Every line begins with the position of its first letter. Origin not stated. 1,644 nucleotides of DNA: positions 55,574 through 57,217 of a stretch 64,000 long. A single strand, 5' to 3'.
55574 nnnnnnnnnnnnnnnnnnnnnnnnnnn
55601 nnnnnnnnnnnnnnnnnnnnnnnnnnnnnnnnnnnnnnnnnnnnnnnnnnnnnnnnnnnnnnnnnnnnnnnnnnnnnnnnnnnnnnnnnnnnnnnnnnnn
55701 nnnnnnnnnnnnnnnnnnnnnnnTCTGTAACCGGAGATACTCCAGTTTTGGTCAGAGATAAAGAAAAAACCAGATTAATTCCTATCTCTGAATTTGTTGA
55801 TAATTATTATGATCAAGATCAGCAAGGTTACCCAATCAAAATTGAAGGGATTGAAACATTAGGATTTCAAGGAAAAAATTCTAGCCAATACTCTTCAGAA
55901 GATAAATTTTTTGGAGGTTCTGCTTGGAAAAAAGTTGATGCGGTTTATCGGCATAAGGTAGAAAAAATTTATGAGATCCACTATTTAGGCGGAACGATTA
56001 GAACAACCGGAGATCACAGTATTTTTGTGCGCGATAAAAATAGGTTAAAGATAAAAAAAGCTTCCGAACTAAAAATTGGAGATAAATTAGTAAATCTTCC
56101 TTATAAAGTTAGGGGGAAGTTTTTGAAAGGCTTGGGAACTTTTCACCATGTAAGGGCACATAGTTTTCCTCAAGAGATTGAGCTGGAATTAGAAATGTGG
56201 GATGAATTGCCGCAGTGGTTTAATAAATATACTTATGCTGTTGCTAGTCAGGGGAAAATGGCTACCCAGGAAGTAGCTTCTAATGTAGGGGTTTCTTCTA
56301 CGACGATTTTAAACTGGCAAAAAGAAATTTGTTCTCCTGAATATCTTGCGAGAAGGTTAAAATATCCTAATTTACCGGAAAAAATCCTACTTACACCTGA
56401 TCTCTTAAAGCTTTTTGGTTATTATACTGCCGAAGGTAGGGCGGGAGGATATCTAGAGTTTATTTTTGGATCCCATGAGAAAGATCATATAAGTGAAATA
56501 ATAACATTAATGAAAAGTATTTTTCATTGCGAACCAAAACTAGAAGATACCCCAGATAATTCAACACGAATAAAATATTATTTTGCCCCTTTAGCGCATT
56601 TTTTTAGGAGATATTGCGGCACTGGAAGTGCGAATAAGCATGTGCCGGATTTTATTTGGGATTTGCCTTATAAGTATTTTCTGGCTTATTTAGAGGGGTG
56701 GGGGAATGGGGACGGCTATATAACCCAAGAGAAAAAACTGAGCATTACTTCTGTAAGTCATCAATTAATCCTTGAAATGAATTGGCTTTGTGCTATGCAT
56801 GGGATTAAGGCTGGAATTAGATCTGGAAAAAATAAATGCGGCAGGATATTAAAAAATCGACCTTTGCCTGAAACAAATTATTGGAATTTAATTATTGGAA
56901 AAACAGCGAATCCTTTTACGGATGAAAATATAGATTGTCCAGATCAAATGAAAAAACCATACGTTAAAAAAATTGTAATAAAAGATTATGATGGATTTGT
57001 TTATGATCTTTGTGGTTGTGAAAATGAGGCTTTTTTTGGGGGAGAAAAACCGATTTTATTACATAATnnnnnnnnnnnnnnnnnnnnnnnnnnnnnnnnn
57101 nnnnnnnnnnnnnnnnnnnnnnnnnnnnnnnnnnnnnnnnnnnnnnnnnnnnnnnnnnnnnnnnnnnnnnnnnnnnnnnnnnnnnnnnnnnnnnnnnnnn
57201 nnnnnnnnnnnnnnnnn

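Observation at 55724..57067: Intein with a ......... homing endonuclease inserted in the AAA module of FtsH, starting with Ser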

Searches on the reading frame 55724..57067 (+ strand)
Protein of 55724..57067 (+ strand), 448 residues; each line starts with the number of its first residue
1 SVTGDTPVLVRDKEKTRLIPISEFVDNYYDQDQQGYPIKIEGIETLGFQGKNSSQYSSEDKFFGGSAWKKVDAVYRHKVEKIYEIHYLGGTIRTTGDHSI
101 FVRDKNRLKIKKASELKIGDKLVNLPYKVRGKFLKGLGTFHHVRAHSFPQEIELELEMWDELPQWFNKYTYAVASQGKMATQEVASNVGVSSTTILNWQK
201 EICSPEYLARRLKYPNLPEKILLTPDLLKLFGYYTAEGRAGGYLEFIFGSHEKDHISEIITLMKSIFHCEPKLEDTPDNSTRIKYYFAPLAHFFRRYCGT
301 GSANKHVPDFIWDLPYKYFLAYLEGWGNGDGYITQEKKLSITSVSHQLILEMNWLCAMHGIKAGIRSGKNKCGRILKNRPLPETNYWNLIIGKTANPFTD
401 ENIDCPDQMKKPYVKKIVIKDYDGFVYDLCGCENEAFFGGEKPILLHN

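Call 6: search_solved_structures(query=window:55724-57067:+, max_evalue=1, show_alignments=3)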
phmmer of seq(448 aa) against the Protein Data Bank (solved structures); distinct sequences matched with E-value up to 1: 10.
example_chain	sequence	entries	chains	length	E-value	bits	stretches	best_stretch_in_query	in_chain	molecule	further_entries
2cw7_A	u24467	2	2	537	1.8e-13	53.3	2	293-368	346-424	Endonuclease PI-PkoII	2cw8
5o9j_A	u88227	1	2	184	1.3e-05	27.4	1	5-123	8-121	Transcription initiation factor IIB,Transcription initiation factor IIB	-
5o9i_A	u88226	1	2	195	4.9e-05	25.5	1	5-123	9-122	Transcription initiation factor IIB,Transcription initiation factor IIB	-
7qsu_A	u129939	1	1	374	5.3e-05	25.4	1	202-448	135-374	V-ATPase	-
2lqm_A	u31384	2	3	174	0.0043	19.1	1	70-144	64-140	Pho radA intein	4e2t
6rpq_A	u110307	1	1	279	0.0046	19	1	76-123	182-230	Ubiquitin-like protein SMT3,1108aa long hypothetical cell division control protein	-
4e2u_A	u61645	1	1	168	0.035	16.1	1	70-124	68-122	Pho radA intein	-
9hth_A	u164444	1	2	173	0.07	15.1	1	21-124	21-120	DNA-directed DNA polymerase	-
2lwy_A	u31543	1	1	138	0.34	12.8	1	71-124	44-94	BACTERIAL INTEIN-LIKE DOMAIN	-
4o1s_A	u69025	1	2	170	0.45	12.4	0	72-123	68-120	V-type ATP synthase alpha chain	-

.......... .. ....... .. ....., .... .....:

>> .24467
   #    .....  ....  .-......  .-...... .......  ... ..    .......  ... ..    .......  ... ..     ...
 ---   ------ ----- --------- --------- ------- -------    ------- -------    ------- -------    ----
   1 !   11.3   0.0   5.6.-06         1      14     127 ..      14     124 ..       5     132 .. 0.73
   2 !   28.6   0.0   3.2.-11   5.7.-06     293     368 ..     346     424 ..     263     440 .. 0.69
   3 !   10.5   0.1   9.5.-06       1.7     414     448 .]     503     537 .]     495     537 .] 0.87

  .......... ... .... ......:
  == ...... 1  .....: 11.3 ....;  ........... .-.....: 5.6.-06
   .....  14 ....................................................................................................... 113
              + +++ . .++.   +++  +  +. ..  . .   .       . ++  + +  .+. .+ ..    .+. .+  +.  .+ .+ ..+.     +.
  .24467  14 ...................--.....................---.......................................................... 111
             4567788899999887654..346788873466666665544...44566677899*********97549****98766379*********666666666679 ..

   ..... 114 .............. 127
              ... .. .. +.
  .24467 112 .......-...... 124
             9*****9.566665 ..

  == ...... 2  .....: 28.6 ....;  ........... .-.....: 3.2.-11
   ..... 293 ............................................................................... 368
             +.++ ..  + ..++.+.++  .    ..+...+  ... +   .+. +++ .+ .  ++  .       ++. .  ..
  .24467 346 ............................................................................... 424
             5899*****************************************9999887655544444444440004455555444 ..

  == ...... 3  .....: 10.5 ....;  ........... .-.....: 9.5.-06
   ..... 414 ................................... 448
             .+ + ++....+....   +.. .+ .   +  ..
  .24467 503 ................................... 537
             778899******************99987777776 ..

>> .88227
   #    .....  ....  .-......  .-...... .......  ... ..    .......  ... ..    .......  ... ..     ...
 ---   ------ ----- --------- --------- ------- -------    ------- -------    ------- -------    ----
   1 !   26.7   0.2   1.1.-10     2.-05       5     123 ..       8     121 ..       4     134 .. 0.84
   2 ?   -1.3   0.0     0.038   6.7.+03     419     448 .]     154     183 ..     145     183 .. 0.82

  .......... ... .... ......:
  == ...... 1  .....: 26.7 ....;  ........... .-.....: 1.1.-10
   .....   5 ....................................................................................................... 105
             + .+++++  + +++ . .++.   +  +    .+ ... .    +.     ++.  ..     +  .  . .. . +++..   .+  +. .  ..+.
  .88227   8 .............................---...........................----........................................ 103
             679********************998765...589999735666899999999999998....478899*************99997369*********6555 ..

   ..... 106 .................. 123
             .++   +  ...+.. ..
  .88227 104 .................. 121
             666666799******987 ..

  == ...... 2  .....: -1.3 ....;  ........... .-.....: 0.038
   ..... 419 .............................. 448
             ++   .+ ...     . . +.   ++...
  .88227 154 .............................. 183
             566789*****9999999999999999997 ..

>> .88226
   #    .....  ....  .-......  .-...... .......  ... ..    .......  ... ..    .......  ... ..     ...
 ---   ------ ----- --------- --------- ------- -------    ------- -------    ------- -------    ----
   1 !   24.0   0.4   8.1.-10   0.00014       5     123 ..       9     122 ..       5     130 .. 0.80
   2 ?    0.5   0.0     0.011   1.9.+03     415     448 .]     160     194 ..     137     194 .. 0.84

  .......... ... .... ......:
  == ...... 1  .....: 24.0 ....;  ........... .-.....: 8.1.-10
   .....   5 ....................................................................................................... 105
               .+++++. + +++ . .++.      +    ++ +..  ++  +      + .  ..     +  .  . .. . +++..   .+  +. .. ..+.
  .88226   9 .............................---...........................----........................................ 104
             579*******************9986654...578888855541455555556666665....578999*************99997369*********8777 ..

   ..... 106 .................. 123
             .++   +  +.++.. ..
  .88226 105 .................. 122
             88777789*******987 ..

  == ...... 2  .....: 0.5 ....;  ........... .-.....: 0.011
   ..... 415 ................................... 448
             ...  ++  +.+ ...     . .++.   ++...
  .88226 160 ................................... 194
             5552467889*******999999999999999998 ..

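Call 13: find_homologous_proteins(query=window:55724-57067:+, max_evalue=0.001)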
Query window:55724-57067:+ (448 aa): 70 proteins with E <= 0.001 among 4004 candidates.
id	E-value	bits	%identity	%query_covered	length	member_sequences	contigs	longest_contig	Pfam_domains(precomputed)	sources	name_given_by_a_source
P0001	2.3e-158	546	53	100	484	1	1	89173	PF14528.12,PF14890.12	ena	-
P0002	1.2e-151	524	52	100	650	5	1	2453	PF14528.12,PF00004.36,PF17862.8,PF14890.12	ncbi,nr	ncbi:AAA family ATPase, partial [Patescibacteria group bacterium]|nr:AAA family ATPase [Patescibacte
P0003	9.8e-149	514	51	100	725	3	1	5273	PF06068.20,PF06480.21,PF14528.12,PF00004.36,PF14890.12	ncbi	ncbi:MAG TPA: ATP-dependent metallopeptidase FtsH/Yme1/Tma family protein, partial [Candidatus Pacei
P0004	2.4e-146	506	52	100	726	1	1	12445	PF06480.21,PF14528.12,PF00004.36,PF14890.12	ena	-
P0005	7.7e-144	498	41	74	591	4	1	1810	PF14528.12,PF00004.36,PF14890.12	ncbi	ncbi:MAG: AAA family ATPase, partial [Minisyncoccia bacterium]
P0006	9.0e-141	488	51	100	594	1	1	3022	PF00004.36,PF14890.12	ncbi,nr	ncbi:AAA family ATPase, partial [Candidatus Gottesmanbacteria bacterium]|nr:AAA family ATPase [Candi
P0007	1.3e-139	484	56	84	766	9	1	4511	PF14528.12,PF00004.36,PF17862.8,PF01434.25,PF14890.12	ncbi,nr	ncbi:MAG TPA: ATP-dependent zinc metalloprotease FtsH [Firmicutes bacterium]|nr:ATP-dependent zinc m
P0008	2.4e-137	477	51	92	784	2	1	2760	PF14528.12,PF00004.36,PF17862.8,PF01434.25,PF14890.12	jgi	-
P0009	5.5e-133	462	52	86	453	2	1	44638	PF14528.12,PF00004.36,PF14890.12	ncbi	ncbi:MAG: hypothetical protein COU25_03340, partial [Candidatus Levybacteria bacterium CG10_big_fil_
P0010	1.2e-130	455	49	96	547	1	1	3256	PF14528.12,PF00004.36,PF14890.12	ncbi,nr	ncbi:AAA family ATPase, partial [Candidatus Microgenomates bacterium]|nr:AAA family ATPase [Candidat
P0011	8.0e-130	452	52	84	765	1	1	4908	PF00004.36,PF17862.8,PF01434.25,PF14890.12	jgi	jgi:ATP-dependent metalloprotease FtsH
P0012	6.6e-129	449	54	86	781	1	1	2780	PF00004.36,PF17862.8,PF01434.25,PF14890.12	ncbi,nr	ncbi:MAG: AAA family ATPase, partial [bacterium]|nr:AAA family ATPase [bacterium]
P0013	6.8e-125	436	46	98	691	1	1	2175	PF06480.21,PF14528.12,PF00004.36,PF14890.12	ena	-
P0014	1.6e-124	434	52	85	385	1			PF14890.12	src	-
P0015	2.8e-117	410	53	83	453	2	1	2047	PF14528.12,PF00004.36,PF14890.12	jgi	-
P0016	5.0e-114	400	43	100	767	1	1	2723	PF06068.20,PF14528.12,PF00004.36,PF05496.19,PF17862.8,PF14890.12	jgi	-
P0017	1.6e-112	395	44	100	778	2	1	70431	PF14528.12,PF17862.8,PF01434.25,PF14890.12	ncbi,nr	ncbi:MAG: cell division protease FtsH [Parcubacteria group bacterium Greene1014_47]|nr:MAG: cell div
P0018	1.8e-112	395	50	80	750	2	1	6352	PF14528.12,PF00004.36,PF17862.8,PF01434.25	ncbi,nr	ncbi:MAG TPA: AAA family ATPase, partial [bacterium]|nr:AAA family ATPase [bacterium]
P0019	4.2e-111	390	50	82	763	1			PF14528.12,PF00004.36,PF17862.8,PF01434.25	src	-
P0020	1.0e-108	382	48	85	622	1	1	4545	PF06480.21,PF00004.36,PF14890.12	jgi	jgi:DNA polymerase III delta prime subunit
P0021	1.6e-107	378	43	100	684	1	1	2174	PF14528.12,PF00004.36,PF14890.12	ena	-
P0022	4.0e-106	374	43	100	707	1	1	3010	PF14528.12,PF00004.36,PF17862.8,PF14890.12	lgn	-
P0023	1.5e-105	372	42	100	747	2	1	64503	PF14528.12,PF17862.8,PF01434.25,PF14890.12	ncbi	ncbi:MAG: LAGLIDADG family homing endonuclease [Patescibacteria group bacterium]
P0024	3.8e-103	364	54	68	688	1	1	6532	PF14528.12,PF00004.36,PF17862.8,PF01434.25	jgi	jgi:ATP-dependent metalloprotease FtsH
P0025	1.9e-102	362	45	89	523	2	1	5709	PF14528.12,PF17862.8,PF14890.12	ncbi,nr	ncbi:MAG: hypothetical protein KKI14_02715, partial [Nanoarchaeota archaeon]|nr:hypothetical protein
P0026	1.8e-101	358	46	88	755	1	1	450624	PF14528.12,PF00004.36,PF17862.8,PF01434.25,PF14890.12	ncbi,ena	-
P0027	7.9e-98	346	40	100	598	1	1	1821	PF14528.12,PF00004.36,PF14890.12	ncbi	ncbi:MAG: AAA family ATPase, partial [Bacteroidetes bacterium]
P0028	1.1e-95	339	53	66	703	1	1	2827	PF14528.12,PF00004.36,PF17862.8,PF01434.25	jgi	jgi:ATP-dependent metalloprotease FtsH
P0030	3.0e-88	315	52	63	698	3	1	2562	PF14528.12,PF00004.36,PF17862.8,PF01434.25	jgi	jgi:ATP-dependent metalloprotease FtsH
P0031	5.4e-87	311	41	84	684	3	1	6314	PF14528.12,PF17862.8,PF01434.25,PF14890.12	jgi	-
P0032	1.2e-80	290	41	82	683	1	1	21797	PF06480.21,PF14528.12,PF00004.36,PF14890.12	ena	-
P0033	3.1e-80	288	55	52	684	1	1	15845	PF14528.12,PF00004.36,PF17862.8,PF01434.25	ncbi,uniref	ncbi:AAA family ATPase [Aeromicrobium sp.]|uniref:AAA family ATPase n=1 Tax=Aeromicrobium sp. TaxID=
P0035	1.8e-77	279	54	52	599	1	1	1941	PF14528.12,PF00004.36,PF17862.8,PF01434.25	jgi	-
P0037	2.7e-74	269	48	59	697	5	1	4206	PF14528.12,PF00004.36,PF17862.8,PF01434.25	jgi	jgi:ATP-dependent metalloprotease FtsH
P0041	4.6e-64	235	48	55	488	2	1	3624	PF06068.20,PF06480.21,PF00004.36,PF14890.12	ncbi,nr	ncbi:MAG: AAA family ATPase, partial [Candidatus Nealsonbacteria bacterium]|nr:AAA family ATPase [Ca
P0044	1.5e-49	187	39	61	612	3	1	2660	PF00004.36,PF14890.12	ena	-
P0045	1.7e-49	187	49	42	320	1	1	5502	PF14528.12,PF17862.8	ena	-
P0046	4.9e-49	185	30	100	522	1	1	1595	PF00004.36,PF13191.13,PF14890.12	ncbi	ncbi:hypothetical protein H4R19_006123, partial [Coemansia spiralis]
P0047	9.5e-48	181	52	29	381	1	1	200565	PF00004.36,PF14890.12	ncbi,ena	-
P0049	6.1e-46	175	54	28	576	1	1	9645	PF14528.12,PF14890.12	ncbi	ncbi:MAG: hypothetical protein E6K81_06570, partial [Candidatus Eisenbacteria bacterium]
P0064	3.3e-16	77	34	33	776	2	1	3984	PF08542.17,PF14528.12,PF00004.36,PF13401.13,PF21960.3,PF05496.19,PF13177.13,PF20720.4,PF14890.12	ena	-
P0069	2.7e-5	41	27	59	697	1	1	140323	PF01351.26,PF14528.12,PF14890.12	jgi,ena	-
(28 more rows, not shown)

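Call 20: search_protein_representatives(protein=window:55724-57067:+)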
Query: 448 residues. Proteins with E-value up to 0.001 (for the whole library): 2738; up to 1e-10: 464; up to 1e-30: 51. The best 150 are listed.
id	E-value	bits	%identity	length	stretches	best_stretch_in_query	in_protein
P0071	5.9e-241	816.5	47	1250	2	19-448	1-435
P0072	5.9e-156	536.3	53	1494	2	1-448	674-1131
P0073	1.7e-149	515.0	52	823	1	1-448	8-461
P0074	2.6e-146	504.5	51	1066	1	1-448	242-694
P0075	7.4e-146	503.0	51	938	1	1-448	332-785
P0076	1.7e-143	495.3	40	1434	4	216-448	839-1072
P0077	6.0e-120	417.6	45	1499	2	1-448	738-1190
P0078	1.2e-118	413.3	45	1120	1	1-448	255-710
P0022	1.3e-106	373.6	44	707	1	1-448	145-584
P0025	6.1e-103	361.5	46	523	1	51-448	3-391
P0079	2.4e-101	356.3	42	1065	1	1-448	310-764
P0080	2.5e-97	343.0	42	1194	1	1-448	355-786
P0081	4.6e-96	338.8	47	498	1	1-381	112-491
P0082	1.8e-95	336.9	46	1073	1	1-448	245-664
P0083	1.0e-86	308.0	40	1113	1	1-448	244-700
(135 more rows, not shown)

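Call 33: find_related_loci(query=A1, collection=genome_contigs, flank=3000)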
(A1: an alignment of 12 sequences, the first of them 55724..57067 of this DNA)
Query A1 (448 aa) in genome_contigs; peptide patterns used: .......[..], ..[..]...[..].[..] (x = any residue, [..] = any of these).
291 stretches matched a pattern; 211 encode a relative of the query (tblastn E <= 1e-3); the best 80 are kept; 80 distinct loci.
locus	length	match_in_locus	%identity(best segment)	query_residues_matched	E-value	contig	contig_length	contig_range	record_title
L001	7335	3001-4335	60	1-448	9e-180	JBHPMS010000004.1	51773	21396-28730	Candidatus Margulisiibacteriota bacterium isolate SAG AM-326-D04 AM-326-D04_NODE_4, whole genome shotgun sequence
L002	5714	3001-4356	56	1-448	5e-171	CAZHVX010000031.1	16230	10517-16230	MAG TPA_asm: uncultured Pseudomonadota bacterium isolate SRP256446_co1_199 genome assembly, contig: NODE_1380_length_162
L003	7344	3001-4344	55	1-448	1e-168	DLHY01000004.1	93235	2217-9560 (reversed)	MAG TPA_asm: Chloracidobacterium sp. UBA7656 UBA7656_contig_809, whole genome shotgun sequence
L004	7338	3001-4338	56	1-448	4e-168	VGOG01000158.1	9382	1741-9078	MAG: Chloroflexi bacterium isolate K_DeepCast_250m_m2_317 K_DeepCast_250m_m2_317_Ga0194125_10016035, whole genome shotgu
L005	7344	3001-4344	54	1-448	2e-167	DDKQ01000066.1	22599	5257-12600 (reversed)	MAG TPA_asm: Candidatus Subteraquimicrobium carltonvillense isolate UBA2594 UBA2594_contig_334, whole genome shotgun seq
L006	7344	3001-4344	56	1-448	4e-166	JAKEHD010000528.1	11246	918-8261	MAG: Blastocatellia bacterium isolate PMV_6.28 PMV_6.28.k101_1076359, whole genome shotgun sequence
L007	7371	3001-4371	55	1-448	5e-166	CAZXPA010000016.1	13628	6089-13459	MAG TPA_asm: uncultured Gammaproteobacteria bacterium isolate SRP167671_co1_190 genome assembly, contig: NODE_5298_lengt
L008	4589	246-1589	54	1-448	8e-167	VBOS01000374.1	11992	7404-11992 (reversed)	MAG: Candidatus Eisenbacteria bacterium isolate WS_2 14_0903_13_30cm_scaffold_5063662, whole genome shotgun sequence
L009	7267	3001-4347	53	1-448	4e-165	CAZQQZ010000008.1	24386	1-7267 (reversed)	MAG TPA_asm: uncultured Candidatus Saccharibacteria bacterium isolate SRP118108_co3_458 genome assembly, contig: NODE_86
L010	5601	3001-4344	53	1-448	5e-166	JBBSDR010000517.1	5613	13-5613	MAG: Gemmatales bacterium isolate LS1_sbin.2 LS1_sbin.2_K_1663290_L_5613_cov_9.0000, whole genome shotgun sequence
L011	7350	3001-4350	54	1-448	3e-163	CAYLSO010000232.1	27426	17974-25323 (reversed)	MAG TPA_asm: uncultured bacterium isolate binchicken_co255_229 genome assembly, contig: k141_3202858, whole genome shotg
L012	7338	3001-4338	53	1-448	4e-162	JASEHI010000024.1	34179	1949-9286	MAG: Anaerolineales bacterium isolate Yes70-19 NODE_24_length_34179_cov_37.530682, whole genome shotgun sequence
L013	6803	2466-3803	53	1-448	7e-162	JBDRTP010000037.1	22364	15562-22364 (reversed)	MAG: Chloroflexota bacterium isolate MEGAHIT-group-3.85 k141_117675, whole genome shotgun sequence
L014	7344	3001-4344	54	1-448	3e-161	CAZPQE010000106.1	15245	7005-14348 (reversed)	MAG TPA_asm: uncultured Clostridia bacterium isolate binchicken_co107_429 genome assembly, contig: NODE_9278_length_1524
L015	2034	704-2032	54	1-438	4e-174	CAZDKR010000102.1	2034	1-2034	MAG TPA_asm: uncultured Gammaproteobacteria bacterium isolate binchicken_co184_737 genome assembly, contig: NODE_128033_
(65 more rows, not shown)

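Call 40: search_protein_families(library=ncbifam, proteins=[window:55724-57067:+], max_evalue=1)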
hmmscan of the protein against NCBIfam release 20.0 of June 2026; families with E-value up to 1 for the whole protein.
window:55724-57067:+ (448 aa): 9 families
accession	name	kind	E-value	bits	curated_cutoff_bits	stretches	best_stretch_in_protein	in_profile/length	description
NF045703.1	rSAM_Tes_intein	exception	3e-21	75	1700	1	47-365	193-512/1040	tetraether lipid synthase Tes, intein-containing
NF011491.0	PRK14898.1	equivalog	2e-16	59.2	783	1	1-365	76-384/860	DNA-directed RNA polymerase subunit A''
TIGR01445.1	intein_Nterm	domain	3.6e-07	31.1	24.5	1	2-102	2-83/83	intein N-terminal splicing region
NF011303.0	PRK14715.1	equivalog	1.2e-06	25.9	1585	1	89-370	979-1267/1627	DNA-directed DNA polymerase II large subunit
NF011302.0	PRK14714.1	equivalog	1.5e-06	26.1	1791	1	3-125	934-1053/1350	DNA-directed DNA polymerase II large subunit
NF006207.0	PRK08332.1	equivalog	0.0013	16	2400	1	301-365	1079-1143/1684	vitamin B12-dependent ribonucleotide reductase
NF003157.0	PRK04132.1-2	equivalog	0.023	12.6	1103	1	70-125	101-158/864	replication factor C small subunit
NF011418.0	PRK14845.1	equivalog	0.029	12.1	756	1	299-367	212-279/1049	translation initiation factor IF-2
NF009648.0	PRK13182.1-4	equivalog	0.14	12.2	170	1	179-205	1-27/184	chromosome-anchoring protein RacA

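Call 41: search_protein_families(library=pfam, proteins=[window:55724-57067:+], max_evalue=10)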
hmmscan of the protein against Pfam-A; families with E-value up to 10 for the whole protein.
window:55724-57067:+ (448 aa): 3 families
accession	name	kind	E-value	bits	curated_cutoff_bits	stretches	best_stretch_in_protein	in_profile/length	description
PF14890.11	Intein_splicing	-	4.3e-12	46.6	35.8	1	19-448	10-155/155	Intein splicing domain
PF14528.11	LAGLIDADG_3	-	0.00032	21.3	22.5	1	320-375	4-62/82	LAGLIDADG-like domain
PF08220.18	HTH_DeoR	-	0.18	12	21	1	173-195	9-31/57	DeoR-like helix-turn-helix domain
